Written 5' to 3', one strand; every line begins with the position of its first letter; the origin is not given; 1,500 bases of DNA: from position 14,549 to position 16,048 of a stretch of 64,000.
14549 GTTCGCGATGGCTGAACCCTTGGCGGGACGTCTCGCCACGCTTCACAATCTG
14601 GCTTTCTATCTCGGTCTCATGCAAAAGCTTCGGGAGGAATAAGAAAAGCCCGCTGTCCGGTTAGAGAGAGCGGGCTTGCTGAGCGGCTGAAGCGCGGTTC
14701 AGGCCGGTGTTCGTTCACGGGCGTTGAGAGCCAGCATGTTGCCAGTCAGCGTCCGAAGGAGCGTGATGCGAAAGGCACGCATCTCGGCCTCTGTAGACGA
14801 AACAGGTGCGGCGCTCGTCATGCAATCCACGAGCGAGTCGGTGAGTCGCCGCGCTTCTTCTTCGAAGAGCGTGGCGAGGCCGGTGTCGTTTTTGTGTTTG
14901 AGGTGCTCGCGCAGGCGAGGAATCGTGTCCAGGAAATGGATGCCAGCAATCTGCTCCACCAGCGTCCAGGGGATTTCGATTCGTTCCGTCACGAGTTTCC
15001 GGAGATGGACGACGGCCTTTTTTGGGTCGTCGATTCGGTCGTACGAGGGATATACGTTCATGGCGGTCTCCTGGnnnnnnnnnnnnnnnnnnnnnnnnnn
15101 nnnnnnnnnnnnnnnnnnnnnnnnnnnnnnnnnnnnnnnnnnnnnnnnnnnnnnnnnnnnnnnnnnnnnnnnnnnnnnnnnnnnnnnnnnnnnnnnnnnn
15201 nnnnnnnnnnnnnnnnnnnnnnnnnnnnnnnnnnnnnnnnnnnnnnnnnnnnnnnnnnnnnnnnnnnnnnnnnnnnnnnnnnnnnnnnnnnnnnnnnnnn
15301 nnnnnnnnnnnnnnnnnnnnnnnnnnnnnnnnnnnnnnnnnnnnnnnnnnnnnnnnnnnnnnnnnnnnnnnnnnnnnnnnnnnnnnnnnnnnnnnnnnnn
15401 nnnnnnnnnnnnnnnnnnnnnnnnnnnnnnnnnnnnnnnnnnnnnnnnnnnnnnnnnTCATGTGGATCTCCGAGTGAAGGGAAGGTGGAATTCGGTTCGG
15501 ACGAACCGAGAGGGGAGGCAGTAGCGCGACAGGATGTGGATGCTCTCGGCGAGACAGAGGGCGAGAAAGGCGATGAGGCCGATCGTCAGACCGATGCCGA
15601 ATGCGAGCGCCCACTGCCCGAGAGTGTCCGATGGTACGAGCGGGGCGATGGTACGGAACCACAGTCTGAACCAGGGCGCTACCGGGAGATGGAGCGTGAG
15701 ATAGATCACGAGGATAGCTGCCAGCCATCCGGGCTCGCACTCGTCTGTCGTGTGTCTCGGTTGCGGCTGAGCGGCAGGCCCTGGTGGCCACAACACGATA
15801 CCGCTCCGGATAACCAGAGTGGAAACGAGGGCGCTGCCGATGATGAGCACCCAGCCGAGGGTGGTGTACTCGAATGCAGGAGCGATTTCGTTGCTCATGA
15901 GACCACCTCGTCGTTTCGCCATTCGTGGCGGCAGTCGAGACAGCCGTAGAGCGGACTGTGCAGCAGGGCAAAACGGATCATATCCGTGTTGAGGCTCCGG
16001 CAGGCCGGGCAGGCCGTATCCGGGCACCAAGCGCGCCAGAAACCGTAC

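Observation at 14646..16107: Compact minus-strand 4-gene operon of unknown function with a zinc-ribbon membrane protein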

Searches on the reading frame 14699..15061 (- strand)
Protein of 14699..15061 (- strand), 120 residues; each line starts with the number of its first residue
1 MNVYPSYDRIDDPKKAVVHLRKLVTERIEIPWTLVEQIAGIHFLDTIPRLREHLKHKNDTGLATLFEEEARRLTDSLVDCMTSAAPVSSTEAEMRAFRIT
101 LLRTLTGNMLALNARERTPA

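Call 4: search_protein_families(library=pfam, proteins=[window:14699-15061:-], max_evalue=1)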
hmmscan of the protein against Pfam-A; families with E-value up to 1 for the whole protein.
window:14699-15061:- (120 aa): 0 families

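Call 9: search_protein_families(library=padloc, proteins=[window:14699-15061:-], max_evalue=1)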
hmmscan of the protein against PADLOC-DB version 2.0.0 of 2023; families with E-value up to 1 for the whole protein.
window:14699-15061:- (120 aa): 0 families

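Call 10: search_protein_families(library=ncbifam, proteins=[window:14699-15061:-], max_evalue=1)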
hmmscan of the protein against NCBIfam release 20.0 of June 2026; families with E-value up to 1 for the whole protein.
window:14699-15061:- (120 aa): 0 families

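Call 11: search_protein_families(library=phrogs, proteins=[window:14699-15061:-], max_evalue=1)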
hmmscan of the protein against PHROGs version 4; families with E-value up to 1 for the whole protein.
window:14699-15061:- (120 aa): 0 families

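Call 18: find_homologous_proteins(query=window:14699-15061:-, max_evalue=0.01)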
Query window:14699-15061:- (120 aa): 1 proteins with E <= 0.01 among 13 candidates.
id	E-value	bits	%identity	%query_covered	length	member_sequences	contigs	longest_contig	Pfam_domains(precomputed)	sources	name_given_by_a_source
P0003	5.3e-72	257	100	100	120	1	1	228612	-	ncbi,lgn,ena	-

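Call 19: find_encoding_contigs(protein=P0003, flank=10000, max_places=10)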
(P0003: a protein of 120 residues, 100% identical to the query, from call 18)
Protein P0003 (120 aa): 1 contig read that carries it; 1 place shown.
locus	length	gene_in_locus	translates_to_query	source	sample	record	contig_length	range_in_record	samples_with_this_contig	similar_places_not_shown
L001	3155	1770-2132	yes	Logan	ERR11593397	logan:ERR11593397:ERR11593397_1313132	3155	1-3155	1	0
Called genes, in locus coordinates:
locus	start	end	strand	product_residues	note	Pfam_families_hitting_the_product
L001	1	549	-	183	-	?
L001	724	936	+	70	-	-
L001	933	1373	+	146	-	-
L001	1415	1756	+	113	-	-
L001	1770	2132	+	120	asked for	-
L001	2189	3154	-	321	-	?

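Call 29: find_related_loci(query=A2, collection=metagenome_contigs, flank=8000)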
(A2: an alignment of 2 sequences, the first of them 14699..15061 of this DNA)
Query A2 (120 aa) in metagenome_contigs; peptide patterns used: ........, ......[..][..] (x = any residue, [..] = any of these).
117 stretches matched a pattern, but none encodes a relative of the query by tblastn (E <= 1e-3).

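Call 31: search_solved_structures(query=window:14699-15061:-, max_evalue=10)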
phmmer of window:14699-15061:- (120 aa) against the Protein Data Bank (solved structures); distinct sequences matched with E-value up to 10: 2.
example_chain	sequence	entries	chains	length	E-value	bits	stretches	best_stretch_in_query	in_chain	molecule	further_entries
5i92_A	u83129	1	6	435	0.66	13.6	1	38-106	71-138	Glutamate-1-semialdehyde 2,1-aminomutase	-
9i05_Xo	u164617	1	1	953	0.93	13.1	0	58-98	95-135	mL144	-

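Call 43: predict_structure(protein=window:14699-15061:-)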
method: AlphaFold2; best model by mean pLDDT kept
length: 120 residues; sequences in the alignment: 1
mean_pLDDT: 58.3   pTM: 0.48
mean pLDDT of the five models: 58.3, 52.4, 47.7, 46.1, 45.4
residues with pLDDT >= 90: 0; 70-90: 19; 50-70: 75; < 50: 26
segments of 3 or more residues with pLDDT < 50: 1-13, 40-42, 118-120
pLDDT, mean of each block of 10 residues (from residue 1): 34 51 56 55 50 55 69 70 62 71 69 56
secondary structure, 60 per line:
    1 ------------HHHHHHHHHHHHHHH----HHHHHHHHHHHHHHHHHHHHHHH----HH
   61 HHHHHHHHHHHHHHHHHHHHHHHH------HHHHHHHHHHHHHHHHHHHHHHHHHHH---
elements in order: H13-27 H32-54 H59-84 H91-117
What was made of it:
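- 14699..15061 (-): ORF4, 120 aa: soluble all-helical protein and core gene ('D'), the best conserved of the set (motifs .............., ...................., DT.LA..FEEEA, A[FY]RITLL). AF2 predicts four helices, pLDDT 58 (call 43).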

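Call 66: search_solved_structures(query=A5, max_evalue=10)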
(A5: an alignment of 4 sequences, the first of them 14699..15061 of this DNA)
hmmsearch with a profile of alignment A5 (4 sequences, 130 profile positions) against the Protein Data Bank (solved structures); distinct sequences matched with E-value up to 10: 0.

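Call 72: fold_search(model_id=the predicted structure, library=pdb)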
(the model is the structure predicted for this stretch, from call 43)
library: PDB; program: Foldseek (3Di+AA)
matches with E <= 10: 159; with E <= 0.001: 0
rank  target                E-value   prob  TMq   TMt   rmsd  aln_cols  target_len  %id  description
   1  3mkb_D                1.4e+00  0.15  0.33  0.31  10.6       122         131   18  Crystal structure determination of Shortfin Mako (Isurus oxyrinchus) hemoglobin at 1.9 Angstrom resolution (released 2011-01-26)
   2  7rmm_B                1.4e+00  0.12  0.30  0.19  14.5       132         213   14  Structure of N74D mutant of disulfide stabilized HIV-1 CA hexamer (released 2022-08-03)
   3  8tqp_G                1.9e+00  0.11  0.31  0.21  14.3       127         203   14  HIV-CA Disulfide linked Hexamer bound to Quinazolin-4-one Scaffold inhibitor (released 2023-12-20)
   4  7snq_A                2.2e+00  0.08  0.28  0.18  14.5       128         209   15  Hexamer HIV-1 CA in complex with CPSF6 peptide and IP6 ligand (released 2022-09-07)
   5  5hgl_B                2.4e+00  0.08  0.28  0.19  14.6       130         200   15  Hexameric HIV-1 CA, open conformation (released 2016-08-10)
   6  8tqp_K                2.5e+00  0.09  0.30  0.20  14.3       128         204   14  HIV-CA Disulfide linked Hexamer bound to Quinazolin-4-one Scaffold inhibitor (released 2023-12-20)
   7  8tqp_J                2.7e+00  0.08  0.30  0.19  14.5       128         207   14  HIV-CA Disulfide linked Hexamer bound to Quinazolin-4-one Scaffold inhibitor (released 2023-12-20)
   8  5hgl_F                2.8e+00  0.07  0.28  0.19  14.6       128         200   15  Hexameric HIV-1 CA, open conformation (released 2016-08-10)
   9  9evs_X                3.0e+00  0.06  0.27  0.18  21.1       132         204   14  Structure of the flowering plant mitoribosome with P-site tRNA (released 2025-09-03)
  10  4l8i_A                3.2e+00  0.07  0.31  0.32  11.0       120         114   10  Crystal structure of RSV epitope scaffold FFL_005 (released 2014-02-12)
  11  5hgl_C                3.2e+00  0.07  0.28  0.19  14.6       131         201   14  Hexameric HIV-1 CA, open conformation (released 2016-08-10)
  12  7zmb_J                3.6e+00  0.16  0.34  0.24   4.7        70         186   14  CryoEM structure of mitochondrial complex I from Chaetomium thermophilum (state 2) (released 2022-11-30)
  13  8tqp_H                3.6e+00  0.07  0.30  0.20  14.5       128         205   14  HIV-CA Disulfide linked Hexamer bound to Quinazolin-4-one Scaffold inhibitor (released 2023-12-20)
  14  8tqp_C                3.6e+00  0.06  0.28  0.18  14.5       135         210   14  HIV-CA Disulfide linked Hexamer bound to Quinazolin-4-one Scaffold inhibitor (released 2023-12-20)
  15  1a9w_E                3.8e+00  0.12  0.30  0.26  10.1       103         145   14  HUMAN EMBRYONIC GOWER II CARBONMONOXY HEMOGLOBIN (released 1998-06-17)
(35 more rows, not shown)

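Call 81: find_related_loci(query=A5, collection=viral_contigs, flank=6000)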
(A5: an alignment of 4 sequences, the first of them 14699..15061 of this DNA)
Query A5 (120 aa) in viral_contigs; peptide patterns used: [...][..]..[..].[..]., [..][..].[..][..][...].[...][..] (x = any residue, [..] = any of these).
30 stretches matched a pattern, but none encodes a relative of the query by tblastn (E <= 1e-3).

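Call 91: fold_search(model_id=the predicted structure, library=viral)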
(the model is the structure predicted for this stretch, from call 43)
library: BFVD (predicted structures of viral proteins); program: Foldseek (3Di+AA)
matches with E <= 10: 129; with E <= 0.001: 0
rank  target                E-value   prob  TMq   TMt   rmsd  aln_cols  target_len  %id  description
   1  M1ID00                7.7e-01  0.63  0.43  0.56  15.0        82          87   10  (no name in the UniProt tables at hand)
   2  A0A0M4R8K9            1.2e+00  0.33  0.41  0.34  12.5       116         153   11  Truncated putative Bcl-2 protein [Vaccinia virus]
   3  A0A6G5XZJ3            1.2e+00  0.14  0.30  0.19  15.0       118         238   14  (no name in the UniProt tables at hand)
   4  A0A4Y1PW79            1.2e+00  0.16  0.30  0.19  19.6        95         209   13  (no name in the UniProt tables at hand)
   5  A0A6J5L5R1            1.5e+00  0.11  0.32  0.29  17.7       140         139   11  Uncharacterized protein [uncultured Caudovirales phage]
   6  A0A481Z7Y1            1.6e+00  0.14  0.37  0.23  15.7       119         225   14  Uncharacterized protein [Pithovirus LCPAC304]
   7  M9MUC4                1.8e+00  0.13  0.35  0.36  15.8       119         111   12  (no name in the UniProt tables at hand)
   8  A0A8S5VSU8            2.0e+00  0.13  0.33  0.29  15.6       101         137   15  (no name in the UniProt tables at hand)
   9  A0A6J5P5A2            2.0e+00  0.07  0.25  0.29   9.0       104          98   17  Uncharacterized protein [uncultured Caudovirales phage]
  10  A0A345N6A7            2.2e+00  0.06  0.25  0.27  24.2       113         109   15  (no name in the UniProt tables at hand)
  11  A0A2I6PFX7            2.5e+00  0.47  0.47  0.58   2.7        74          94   16  (no name in the UniProt tables at hand)
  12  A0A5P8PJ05            2.5e+00  0.08  0.26  0.18  20.9       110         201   14  Uncharacterized protein [Stenotrophomonas phage Mendera]
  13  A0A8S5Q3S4            2.6e+00  0.14  0.31  0.41   8.2       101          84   13  Uncharacterized protein [Podoviridae sp. ctza028]
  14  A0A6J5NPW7            2.6e+00  0.08  0.34  0.10  32.3       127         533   16  Uncharacterized protein [uncultured Caudovirales phage]
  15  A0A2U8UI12            2.6e+00  0.04  0.22  0.20  24.6       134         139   16  (no name in the UniProt tables at hand)
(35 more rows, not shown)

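Call 94: search_dna_similar(query=window:14699-15061:-, collection=phages, mode=protein, max_evalue=0.01, max_rows=5)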
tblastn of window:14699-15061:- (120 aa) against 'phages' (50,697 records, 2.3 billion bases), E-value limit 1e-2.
No match.

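Call 96: search_dna_similar(query=window:14699-15061:-, collection=plasmids, mode=protein, max_evalue=0.01, max_rows=5)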
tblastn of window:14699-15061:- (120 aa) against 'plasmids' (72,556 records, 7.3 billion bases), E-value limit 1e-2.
No match.

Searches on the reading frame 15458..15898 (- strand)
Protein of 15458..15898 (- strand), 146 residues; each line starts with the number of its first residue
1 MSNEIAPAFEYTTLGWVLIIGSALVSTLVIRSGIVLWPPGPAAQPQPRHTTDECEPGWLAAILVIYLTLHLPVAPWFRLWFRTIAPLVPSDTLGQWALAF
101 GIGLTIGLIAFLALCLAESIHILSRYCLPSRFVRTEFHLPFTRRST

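Call 4: search_protein_families(library=pfam, proteins=[window:15458-15898:-], max_evalue=1)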
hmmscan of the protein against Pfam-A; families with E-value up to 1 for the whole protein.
window:15458-15898:- (146 aa): 1 family
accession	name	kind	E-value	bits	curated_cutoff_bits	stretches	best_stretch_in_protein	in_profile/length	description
PF00689.26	Cation_ATPase_C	-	0.34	11.1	27.3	1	58-111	122-170/175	Cation transporting ATPase, C-terminus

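Call 9: search_protein_families(library=padloc, proteins=[window:15458-15898:-], max_evalue=1)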
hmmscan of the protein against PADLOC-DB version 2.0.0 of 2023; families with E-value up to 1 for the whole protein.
window:15458-15898:- (146 aa): 0 families

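Call 10: search_protein_families(library=ncbifam, proteins=[window:15458-15898:-], max_evalue=1)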
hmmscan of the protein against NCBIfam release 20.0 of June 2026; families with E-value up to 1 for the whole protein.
window:15458-15898:- (146 aa): 2 families
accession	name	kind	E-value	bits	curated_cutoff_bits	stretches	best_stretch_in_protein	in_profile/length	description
NF038216.1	ABZJ_00895_fam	subfamily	0.0021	17.9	33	1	16-78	64-124/134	ABZJ_00895 family protein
NF002595.0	PRK02251.2-1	equivalog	0.073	13.4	109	1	41-107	16-76/84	cell division protein CrgA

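Call 11: search_protein_families(library=phrogs, proteins=[window:15458-15898:-], max_evalue=1)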
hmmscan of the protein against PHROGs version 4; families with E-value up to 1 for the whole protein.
window:15458-15898:- (146 aa): 2 families
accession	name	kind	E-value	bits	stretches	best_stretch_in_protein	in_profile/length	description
phrog_29003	-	unknown function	0.17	11.5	1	84-116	60-92/504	-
phrog_21390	-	unknown function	0.39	11.6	1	60-98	52-88/153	-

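Call 32: search_solved_structures(query=window:15458-15898:-, max_evalue=10)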
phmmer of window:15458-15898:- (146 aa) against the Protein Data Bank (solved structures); distinct sequences matched with E-value up to 10: 0.

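Call 68: search_solved_structures(query=A8, max_evalue=10)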
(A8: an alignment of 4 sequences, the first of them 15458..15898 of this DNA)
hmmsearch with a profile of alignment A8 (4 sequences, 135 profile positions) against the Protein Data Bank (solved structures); distinct sequences matched with E-value up to 10: 0.

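Call 83: find_related_loci(query=A8, collection=viral_contigs, flank=6000)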
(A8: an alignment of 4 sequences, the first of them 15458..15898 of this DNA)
Query A8 (146 aa) in viral_contigs; peptide patterns used: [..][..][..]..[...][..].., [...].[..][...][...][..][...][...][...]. (x = any residue, [..] = any of these).
76 stretches matched a pattern, but none encodes a relative of the query by tblastn (E <= 1e-3).
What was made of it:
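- On Class I holin: No viral relatives (call 83).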
